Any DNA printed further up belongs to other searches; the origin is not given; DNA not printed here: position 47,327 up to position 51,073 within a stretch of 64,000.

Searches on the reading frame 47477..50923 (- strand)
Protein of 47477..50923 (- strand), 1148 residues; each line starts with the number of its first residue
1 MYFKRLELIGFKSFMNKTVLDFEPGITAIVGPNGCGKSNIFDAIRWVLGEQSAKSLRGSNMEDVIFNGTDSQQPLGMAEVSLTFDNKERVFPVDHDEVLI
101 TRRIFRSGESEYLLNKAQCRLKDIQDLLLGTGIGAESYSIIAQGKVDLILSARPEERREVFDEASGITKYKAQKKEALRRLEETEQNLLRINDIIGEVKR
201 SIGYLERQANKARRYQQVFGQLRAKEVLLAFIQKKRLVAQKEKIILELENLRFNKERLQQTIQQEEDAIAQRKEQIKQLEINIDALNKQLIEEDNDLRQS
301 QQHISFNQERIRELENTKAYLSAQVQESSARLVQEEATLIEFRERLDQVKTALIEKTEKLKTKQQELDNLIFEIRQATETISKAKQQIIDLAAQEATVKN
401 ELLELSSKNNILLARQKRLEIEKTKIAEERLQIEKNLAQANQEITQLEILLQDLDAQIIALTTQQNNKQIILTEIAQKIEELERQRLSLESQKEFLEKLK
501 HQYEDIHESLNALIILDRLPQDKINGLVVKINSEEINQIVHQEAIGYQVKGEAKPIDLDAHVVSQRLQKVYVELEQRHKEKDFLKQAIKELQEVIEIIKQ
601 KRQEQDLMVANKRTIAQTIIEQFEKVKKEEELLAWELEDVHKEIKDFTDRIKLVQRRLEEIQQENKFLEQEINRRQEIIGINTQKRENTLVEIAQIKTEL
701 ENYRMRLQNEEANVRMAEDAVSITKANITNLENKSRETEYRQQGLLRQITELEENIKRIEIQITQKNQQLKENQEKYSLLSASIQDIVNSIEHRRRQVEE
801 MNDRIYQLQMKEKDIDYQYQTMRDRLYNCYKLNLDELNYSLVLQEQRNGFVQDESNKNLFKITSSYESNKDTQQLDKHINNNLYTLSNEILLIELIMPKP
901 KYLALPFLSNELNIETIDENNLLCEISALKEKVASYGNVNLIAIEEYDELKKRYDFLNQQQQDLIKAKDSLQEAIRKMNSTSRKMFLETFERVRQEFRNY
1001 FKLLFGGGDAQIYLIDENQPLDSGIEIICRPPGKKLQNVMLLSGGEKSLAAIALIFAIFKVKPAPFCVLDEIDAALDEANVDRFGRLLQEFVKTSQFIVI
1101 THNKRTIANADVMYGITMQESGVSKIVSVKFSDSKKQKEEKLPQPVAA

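Call 65: search_protein_families(library=pfam, proteins=[window:47477-50923:-], max_evalue=0.001)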
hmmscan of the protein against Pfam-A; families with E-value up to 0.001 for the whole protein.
window:47477-50923:- (1148 aa): 5 families
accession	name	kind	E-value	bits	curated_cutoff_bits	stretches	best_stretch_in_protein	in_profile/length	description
PF02463.25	SMC_N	-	2.9e-72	243.1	40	1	3-1124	2-219/220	RecF/RecN/SMC N terminal domain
PF13476.12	AAA_23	-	4.7e-15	57.2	27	1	5-285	1-195/201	AAA domain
PF13304.12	AAA_21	-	1.7e-14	55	27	2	26-91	1-72/304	AAA domain, putative AbiEii toxin, Type IV TA system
PF13175.12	AAA_15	-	9.4e-13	48.9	32.1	1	1-452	1-266/374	AAA ATPase domain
PF13555.12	AAA_29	-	1.7e-06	28.1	27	1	4-49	2-47/61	P-loop containing region of AAA domain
